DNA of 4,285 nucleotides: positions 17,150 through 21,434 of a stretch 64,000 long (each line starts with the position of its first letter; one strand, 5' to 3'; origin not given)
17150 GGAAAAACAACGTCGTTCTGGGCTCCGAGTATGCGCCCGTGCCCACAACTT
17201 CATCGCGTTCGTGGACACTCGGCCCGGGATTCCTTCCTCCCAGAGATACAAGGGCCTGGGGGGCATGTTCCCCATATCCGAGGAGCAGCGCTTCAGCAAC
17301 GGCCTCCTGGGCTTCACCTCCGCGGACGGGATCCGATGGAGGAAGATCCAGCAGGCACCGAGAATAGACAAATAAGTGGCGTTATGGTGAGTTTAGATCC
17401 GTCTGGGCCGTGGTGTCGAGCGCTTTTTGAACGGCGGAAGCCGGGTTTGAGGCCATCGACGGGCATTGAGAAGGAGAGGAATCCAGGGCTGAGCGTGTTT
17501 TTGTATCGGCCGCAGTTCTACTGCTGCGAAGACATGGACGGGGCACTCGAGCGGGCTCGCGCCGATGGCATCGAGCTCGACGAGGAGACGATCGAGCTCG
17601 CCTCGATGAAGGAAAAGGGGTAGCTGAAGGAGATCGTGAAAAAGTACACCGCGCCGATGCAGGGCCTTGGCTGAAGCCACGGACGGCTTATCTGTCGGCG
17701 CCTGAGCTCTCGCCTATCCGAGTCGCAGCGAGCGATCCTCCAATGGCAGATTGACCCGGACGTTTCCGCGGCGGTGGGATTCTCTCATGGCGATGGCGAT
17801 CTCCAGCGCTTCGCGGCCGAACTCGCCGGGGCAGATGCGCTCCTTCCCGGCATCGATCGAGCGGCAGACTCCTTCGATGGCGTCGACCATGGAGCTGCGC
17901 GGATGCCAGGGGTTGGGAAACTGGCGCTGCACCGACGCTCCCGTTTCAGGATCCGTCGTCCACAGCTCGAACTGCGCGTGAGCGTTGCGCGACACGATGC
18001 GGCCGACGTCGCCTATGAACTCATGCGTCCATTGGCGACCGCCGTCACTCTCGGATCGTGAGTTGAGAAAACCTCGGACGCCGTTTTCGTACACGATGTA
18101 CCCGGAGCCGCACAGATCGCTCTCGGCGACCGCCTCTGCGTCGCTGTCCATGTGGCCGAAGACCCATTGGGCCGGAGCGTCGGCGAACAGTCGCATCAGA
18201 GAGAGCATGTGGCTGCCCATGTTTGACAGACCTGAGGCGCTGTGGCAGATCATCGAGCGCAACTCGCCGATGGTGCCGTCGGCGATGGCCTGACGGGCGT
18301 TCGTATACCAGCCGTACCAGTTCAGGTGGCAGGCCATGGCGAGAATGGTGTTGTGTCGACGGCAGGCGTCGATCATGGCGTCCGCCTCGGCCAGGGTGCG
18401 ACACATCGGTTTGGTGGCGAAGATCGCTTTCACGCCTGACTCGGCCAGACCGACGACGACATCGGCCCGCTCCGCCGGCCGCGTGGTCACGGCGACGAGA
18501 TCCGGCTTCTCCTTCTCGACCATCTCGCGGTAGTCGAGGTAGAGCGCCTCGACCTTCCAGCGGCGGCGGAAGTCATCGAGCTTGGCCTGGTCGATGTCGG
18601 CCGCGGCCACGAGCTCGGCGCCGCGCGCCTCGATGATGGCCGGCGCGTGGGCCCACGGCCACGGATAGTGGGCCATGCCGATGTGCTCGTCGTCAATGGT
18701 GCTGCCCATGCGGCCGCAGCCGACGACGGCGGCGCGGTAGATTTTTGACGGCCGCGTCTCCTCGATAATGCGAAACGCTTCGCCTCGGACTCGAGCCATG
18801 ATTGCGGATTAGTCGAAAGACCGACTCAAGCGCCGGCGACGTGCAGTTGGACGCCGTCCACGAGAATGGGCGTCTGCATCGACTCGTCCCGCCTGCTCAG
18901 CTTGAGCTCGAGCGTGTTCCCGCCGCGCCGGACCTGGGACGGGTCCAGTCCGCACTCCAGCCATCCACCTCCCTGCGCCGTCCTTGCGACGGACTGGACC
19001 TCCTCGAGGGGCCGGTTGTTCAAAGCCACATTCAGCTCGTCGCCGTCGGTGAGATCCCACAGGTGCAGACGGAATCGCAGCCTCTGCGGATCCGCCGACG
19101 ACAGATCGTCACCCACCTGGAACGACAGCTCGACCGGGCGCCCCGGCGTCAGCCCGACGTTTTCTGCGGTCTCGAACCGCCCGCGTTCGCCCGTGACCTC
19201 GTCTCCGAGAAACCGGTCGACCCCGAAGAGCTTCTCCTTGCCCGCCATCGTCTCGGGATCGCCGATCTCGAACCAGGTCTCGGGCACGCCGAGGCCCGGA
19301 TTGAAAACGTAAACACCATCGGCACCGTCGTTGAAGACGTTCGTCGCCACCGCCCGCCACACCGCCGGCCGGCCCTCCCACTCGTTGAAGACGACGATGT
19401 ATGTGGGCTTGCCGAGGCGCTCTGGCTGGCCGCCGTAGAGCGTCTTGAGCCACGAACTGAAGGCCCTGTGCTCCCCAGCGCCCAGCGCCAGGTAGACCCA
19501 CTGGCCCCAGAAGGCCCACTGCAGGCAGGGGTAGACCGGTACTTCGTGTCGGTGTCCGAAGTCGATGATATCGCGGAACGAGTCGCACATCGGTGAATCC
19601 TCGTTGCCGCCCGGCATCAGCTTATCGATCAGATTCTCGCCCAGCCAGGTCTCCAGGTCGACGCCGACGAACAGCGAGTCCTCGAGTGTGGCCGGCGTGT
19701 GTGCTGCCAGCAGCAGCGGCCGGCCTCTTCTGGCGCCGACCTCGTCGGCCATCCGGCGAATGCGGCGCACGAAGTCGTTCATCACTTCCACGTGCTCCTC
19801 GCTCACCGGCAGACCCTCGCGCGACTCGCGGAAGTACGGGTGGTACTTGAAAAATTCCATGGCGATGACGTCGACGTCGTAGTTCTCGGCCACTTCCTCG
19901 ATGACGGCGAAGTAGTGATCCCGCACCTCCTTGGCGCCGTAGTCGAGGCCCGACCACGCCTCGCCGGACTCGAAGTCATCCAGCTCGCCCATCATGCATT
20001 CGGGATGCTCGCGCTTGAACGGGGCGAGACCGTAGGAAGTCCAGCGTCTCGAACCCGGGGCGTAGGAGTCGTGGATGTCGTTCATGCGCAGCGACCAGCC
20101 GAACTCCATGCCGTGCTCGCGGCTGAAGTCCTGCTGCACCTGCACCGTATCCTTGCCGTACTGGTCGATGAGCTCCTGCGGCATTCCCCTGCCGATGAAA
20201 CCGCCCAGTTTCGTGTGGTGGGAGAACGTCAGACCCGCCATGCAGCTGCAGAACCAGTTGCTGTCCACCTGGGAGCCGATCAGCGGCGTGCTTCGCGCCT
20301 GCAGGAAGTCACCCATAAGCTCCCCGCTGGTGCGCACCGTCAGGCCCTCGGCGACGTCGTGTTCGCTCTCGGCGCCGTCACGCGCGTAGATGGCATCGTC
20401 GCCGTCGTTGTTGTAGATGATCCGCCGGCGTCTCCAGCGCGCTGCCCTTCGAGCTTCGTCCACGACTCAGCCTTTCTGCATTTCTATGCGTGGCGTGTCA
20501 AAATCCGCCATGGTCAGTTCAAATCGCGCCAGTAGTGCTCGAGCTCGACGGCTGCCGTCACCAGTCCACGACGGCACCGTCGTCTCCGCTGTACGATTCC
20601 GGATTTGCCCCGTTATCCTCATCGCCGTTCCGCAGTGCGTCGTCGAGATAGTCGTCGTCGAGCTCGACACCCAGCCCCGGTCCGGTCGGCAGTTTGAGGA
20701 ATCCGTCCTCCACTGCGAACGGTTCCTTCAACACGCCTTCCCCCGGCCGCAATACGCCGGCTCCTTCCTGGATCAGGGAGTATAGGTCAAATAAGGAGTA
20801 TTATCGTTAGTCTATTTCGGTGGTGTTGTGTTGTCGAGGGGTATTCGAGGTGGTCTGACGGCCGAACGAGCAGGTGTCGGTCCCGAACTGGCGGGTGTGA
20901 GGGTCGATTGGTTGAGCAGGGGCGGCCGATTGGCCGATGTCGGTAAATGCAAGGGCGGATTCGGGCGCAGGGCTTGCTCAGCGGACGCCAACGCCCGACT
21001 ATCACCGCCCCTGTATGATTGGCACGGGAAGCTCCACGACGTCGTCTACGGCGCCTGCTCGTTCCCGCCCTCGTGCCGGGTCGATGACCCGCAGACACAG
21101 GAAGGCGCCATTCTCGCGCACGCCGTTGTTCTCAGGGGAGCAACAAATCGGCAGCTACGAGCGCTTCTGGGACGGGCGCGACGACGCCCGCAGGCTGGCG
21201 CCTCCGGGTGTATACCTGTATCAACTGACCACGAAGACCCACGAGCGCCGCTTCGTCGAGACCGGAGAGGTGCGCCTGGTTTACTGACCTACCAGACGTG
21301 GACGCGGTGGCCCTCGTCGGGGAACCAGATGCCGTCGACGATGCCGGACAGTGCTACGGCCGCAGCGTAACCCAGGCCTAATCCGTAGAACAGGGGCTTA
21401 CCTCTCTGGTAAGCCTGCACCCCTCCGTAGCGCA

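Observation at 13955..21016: Near-identical 235-bp direct repeats (R2) bracket a 6.6-kb gene block and sit exactly at three gene-truncation breakpoints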

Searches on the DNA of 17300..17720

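Call 80: search_rna_families(source=window, start=17300, end=17720, threshold=evalue, max_evalue=10)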
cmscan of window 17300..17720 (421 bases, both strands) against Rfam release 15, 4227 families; matches with E-value up to 10: 0.
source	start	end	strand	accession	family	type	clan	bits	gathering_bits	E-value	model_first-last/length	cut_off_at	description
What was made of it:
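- On Known RNA family (Rfam), including group II intron and omega/HEARO-type RNAs: None on 17300-17720 (call 80).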

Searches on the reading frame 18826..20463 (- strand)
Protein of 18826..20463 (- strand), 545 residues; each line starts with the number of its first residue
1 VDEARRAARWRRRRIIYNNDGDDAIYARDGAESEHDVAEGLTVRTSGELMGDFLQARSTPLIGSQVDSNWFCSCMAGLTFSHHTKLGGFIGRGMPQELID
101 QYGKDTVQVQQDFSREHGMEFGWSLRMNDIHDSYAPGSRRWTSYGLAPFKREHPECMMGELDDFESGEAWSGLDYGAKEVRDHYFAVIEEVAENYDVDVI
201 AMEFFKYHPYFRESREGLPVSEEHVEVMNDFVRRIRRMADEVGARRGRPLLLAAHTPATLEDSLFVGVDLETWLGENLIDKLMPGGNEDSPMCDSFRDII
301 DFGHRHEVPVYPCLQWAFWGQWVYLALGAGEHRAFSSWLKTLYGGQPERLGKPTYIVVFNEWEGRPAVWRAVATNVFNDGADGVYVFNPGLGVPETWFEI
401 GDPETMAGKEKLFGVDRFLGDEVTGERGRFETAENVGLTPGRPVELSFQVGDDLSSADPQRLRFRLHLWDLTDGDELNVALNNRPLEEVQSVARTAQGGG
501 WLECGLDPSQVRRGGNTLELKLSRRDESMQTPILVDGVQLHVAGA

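Call 24: search_protein_families(library=pfam, proteins=[window:18826-20463:-], max_evalue=0.001)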
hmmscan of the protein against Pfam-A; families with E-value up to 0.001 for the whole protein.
window:18826-20463:- (545 aa): 0 families

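Call 27: find_related_loci(query=window:18826-20463:-, collection=genome_contigs, flank=10000)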
Query window:18826-20463:- (545 aa) in genome_contigs; peptide patterns used: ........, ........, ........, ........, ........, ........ (x = any residue, [..] = any of these).
29 stretches matched a pattern; 2 encode a relative of the query (tblastn E <= 1e-3); 2 distinct loci.
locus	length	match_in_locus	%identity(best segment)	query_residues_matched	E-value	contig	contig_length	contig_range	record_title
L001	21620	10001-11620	58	1-542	0e+0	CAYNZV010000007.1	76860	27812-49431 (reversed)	MAG TPA_asm: uncultured Gemmatimonadaceae bacterium isolate SRP092796_co6_206 genome assembly, contig: NODE_80_length_76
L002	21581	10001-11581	56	15-542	0e+0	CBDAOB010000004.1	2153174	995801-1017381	MAG: Candidatus Latescibacterota bacterium isolate ee734ac6-3c8f-4045-9bd6-bb64be60b199 genome assembly, contig: contig_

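Call 31: find_homologous_proteins(query=window:18826-20463:-, max_evalue=1e-30)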
Query window:18826-20463:- (545 aa): 273 proteins with E <= 1e-30 among 8000 candidates; the best 120 are listed.
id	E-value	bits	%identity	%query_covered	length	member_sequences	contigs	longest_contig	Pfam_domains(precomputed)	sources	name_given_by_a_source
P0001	0.0e+0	1286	100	100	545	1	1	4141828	-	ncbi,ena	-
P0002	1.6e-235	801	63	99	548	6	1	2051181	-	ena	-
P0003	8.6e-233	792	64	99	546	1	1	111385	-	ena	-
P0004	9.7e-228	776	63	97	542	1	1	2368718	-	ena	-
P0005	1.2e-223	762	62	99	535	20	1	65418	PF02638.22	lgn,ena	-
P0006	6.3e-223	760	61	99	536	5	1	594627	PF02638.22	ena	-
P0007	6.3e-222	757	62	99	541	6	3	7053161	-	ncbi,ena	-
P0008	5.3e-221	754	61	99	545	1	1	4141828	PF02638.22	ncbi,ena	-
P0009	1.7e-220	752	60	99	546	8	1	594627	PF02638.22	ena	-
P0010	1.3e-218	746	58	99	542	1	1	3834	PF02638.22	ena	-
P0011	5.9e-218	743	60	99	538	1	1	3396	-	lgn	-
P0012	1.8e-217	742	60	99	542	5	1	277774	PF02638.22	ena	-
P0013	2.5e-217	741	60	100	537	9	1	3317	PF02638.22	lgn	-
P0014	3.7e-217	741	59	99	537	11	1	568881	PF02638.22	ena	-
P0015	2.5e-216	738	60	99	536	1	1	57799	PF02638.22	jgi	jgi:hypothetical protein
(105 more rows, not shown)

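Call 32: find_encoding_contigs(protein=P0001, flank=10000, max_places=5)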
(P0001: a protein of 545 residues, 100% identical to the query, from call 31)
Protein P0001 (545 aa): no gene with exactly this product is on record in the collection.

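Call 33: list_cluster_members(proteins=[P0001, P0008])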
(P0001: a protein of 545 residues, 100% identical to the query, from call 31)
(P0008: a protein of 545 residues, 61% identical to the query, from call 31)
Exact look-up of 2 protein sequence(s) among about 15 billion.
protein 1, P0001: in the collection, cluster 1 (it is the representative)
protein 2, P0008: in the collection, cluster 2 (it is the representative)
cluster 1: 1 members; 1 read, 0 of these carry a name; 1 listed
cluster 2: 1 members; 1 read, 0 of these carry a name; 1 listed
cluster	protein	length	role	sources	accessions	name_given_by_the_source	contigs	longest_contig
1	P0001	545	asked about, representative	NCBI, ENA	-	-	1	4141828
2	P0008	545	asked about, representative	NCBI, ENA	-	-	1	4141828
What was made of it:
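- It is a real genomic feature: an old diverged copy exists, and the source is a single 4.14-Mb contig (calls 31, 33). The source is one 4.14-Mb contig (calls 31, 33).
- Tried and rejected: Cluster look-up gave no accession (call 33).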

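Call 34: find_encoding_contigs(protein=P0008, flank=10000, max_places=5)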
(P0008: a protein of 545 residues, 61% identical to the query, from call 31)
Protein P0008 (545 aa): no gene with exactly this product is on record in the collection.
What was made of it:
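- On PATE / IS200-IS605 derivative: The source genome is not retrievable (calls 32, 34).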

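Call 49: find_encoding_contigs(protein=P0002, flank=10000, max_places=3)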
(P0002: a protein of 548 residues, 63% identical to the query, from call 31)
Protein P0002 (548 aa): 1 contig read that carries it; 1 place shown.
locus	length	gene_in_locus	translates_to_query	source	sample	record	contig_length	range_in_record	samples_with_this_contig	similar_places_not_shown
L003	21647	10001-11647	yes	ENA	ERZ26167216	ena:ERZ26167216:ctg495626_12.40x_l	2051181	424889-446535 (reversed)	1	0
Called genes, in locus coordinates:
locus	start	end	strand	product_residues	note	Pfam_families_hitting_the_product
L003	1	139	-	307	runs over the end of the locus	PF00248:Aldo_ket_red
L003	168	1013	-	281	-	-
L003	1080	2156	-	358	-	PF01212:Beta_elim_lyase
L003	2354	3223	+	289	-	PF05721:PhyH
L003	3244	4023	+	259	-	PF05721:PhyH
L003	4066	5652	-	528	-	-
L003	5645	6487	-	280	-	PF05721:PhyH (weak)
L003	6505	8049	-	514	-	PF00474:SSF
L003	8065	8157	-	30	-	-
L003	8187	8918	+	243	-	-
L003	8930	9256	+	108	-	PF10282:Lactonase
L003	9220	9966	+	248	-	PF10282:Lactonase, PF08450:SGL (faint)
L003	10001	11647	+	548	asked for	-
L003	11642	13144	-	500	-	PF04734:Ceramidase_alk (faint)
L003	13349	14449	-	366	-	PF13088:BNR_2 (weak), PF02012:BNR (faint), PF13088:BNR_2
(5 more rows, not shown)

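Call 50: find_encoding_contigs(protein=P0003, flank=10000, max_places=3)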
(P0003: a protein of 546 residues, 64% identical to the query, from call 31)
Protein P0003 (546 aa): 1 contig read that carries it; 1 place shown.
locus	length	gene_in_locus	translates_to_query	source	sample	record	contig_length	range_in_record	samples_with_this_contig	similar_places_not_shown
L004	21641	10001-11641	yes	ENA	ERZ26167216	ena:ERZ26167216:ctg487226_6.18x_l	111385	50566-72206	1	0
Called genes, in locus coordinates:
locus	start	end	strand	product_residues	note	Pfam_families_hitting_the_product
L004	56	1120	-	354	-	PF01212:Beta_elim_lyase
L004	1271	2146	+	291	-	PF05721:PhyH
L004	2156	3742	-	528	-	-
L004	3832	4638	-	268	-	PF05721:PhyH (faint)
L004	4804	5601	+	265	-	PF05721:PhyH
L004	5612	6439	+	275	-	PF05721:PhyH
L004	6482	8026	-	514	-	PF00474:SSF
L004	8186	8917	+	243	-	-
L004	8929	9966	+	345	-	PF08450:SGL (faint), PF10282:Lactonase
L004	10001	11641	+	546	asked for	-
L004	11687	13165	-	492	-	-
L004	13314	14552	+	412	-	PF02746:MR_MLE_N, PF13378:MR_MLE_C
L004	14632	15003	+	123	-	-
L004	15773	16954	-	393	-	PF13384:HTH_23, PF13518:HTH_28, PF13011:LZ_Tnp_IS481 (weak), PF13551:HTH_29 (weak), PF13565:HTH_32, PF00665:rve, PF13683:rve_3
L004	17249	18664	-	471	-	PF06917:Pectate_lyase_2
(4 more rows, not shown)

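Call 79: search_protein_families(library=ncbifam, proteins=[window:18826-20463:-], max_evalue=1)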
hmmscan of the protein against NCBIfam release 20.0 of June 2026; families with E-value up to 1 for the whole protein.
window:18826-20463:- (545 aa): 1 family
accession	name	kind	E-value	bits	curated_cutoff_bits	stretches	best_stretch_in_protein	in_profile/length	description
NF053720.1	NsdA_fam_reg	subfamily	0.11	12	75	1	218-255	140-177/432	NsdA family TPR-like regulatory protein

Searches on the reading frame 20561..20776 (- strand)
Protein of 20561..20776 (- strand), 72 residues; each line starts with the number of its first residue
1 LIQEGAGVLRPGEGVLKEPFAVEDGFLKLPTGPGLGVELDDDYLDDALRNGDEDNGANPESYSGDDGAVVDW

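Call 52: search_protein_families(library=pfam, proteins=[window:20561-20776:-], max_evalue=1)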
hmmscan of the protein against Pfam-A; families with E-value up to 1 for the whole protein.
seq(72 aa): 2 families
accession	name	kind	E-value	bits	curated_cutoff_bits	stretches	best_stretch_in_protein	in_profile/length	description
PF13378.12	MR_MLE_C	-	8.9e-07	29.3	29.4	1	13-42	189-218/219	Enolase C-terminal domain-like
PF00608.22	Adeno_shaft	-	0.14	12.3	30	1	17-38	4-25/44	Adenoviral fibre protein (repeat/shaft region)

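Call 79: search_protein_families(library=ncbifam, proteins=[window:20561-20776:-], max_evalue=1)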
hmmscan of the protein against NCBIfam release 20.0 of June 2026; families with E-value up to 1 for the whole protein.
seq(72 aa): 6 families
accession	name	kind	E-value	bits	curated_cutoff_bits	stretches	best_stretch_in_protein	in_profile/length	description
NF010624.0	PRK14017.1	equivalog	6e-07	28.9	311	1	17-72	330-382/382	galactonate dehydratase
TIGR02534.1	mucon_cyclo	subfamily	1.5e-05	24.3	334.95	1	13-49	331-367/368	muconate/chloromuconate family cycloisomerase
TIGR03247.1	glucar-dehydr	equivalog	1.8e-05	23.7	828.7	1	10-48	368-406/441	glucarate dehydratase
NF040790.2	glucon_galact_dh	equivalog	0.00084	18.3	750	1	15-54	337-376/390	bifunctional D-gluconate/D-galactonate dehydratase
NF043051.1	ManoateDhtManD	equivalog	0.042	12.7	550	1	2-43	338-379/403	D-mannonate dehydratase ManD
NF011654.0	PRK15072.1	subfamily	0.089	11.6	430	1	3-43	340-380/404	D-galactonate dehydratase family protein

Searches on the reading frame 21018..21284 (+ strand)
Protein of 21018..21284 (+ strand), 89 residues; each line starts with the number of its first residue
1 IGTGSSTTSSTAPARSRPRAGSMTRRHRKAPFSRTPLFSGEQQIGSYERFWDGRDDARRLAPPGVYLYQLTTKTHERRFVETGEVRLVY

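Call 52: search_protein_families(library=pfam, proteins=[window:21018-21284:+], max_evalue=1)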
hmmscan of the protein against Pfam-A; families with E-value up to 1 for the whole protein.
seq(89 aa): 3 families
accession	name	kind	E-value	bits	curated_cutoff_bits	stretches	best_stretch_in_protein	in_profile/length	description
PF13860.13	FlgD_ig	-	0.0054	17.1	27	1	39-74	42-77/79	FlgD Ig-like domain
PF13585.12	CHU_C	-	0.034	14.7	27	1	46-77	46-77/86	CHU_C Type IX secretion signal domain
PF17693.6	DUF5539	-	0.069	13.1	25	1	7-61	118-172/251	Family of unknown function (DUF5539)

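Call 79: search_protein_families(library=ncbifam, proteins=[window:21018-21284:+], max_evalue=1)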
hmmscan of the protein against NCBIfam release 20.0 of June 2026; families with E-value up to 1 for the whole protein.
seq(89 aa): 2 families
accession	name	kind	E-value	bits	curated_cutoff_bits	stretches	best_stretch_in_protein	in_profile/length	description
NF033707.1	T9SS_sortase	equivalog_domain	0.049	11.2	420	1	45-78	1050-1083/1095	type IX secretion system sortase PorU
NF053608.1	Lsa66_OmpA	equivalog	0.12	10.8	700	1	50-74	206-230/581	fibronectin-binding adhesin Lsa66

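Call 88: search_protein_representatives(protein=window:21018-21284:+)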
Query: 89 residues. Proteins with E-value up to 0.001 (for the whole library): 351; up to 1e-10: 42; up to 1e-30: 2. The best 150 are listed.
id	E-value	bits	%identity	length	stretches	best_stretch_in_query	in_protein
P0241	1.2e-38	146.8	100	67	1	23-89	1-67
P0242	2.0e-34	133.4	40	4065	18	47-73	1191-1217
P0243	1.8e-30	120.7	32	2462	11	41-82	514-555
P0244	1.4e-28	114.8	32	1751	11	39-71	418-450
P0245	1.6e-27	111.3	32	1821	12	36-85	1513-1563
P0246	2.2e-27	110.9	30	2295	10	38-71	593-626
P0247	2.7e-26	107.4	34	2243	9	43-83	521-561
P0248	1.5e-25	105.0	32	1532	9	34-70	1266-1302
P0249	5.5e-24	100.1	32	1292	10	38-71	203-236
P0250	2.0e-21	91.9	32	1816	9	42-74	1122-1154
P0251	1.3e-20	89.3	33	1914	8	43-82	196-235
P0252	5.6e-20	87.3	30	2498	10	14-73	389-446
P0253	1.3e-19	86.1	35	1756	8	40-87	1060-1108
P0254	1.7e-19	85.7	29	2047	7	20-70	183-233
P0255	3.5e-19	84.7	32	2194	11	45-72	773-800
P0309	8.2e-09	51.7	57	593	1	37-89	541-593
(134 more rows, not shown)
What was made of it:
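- Checked: Examples are P0309 541-593 of 593 at 57% identity, E 8e-9 (call 88), and Pfam FlgD_ig / CHU_C, weakly (call 52).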
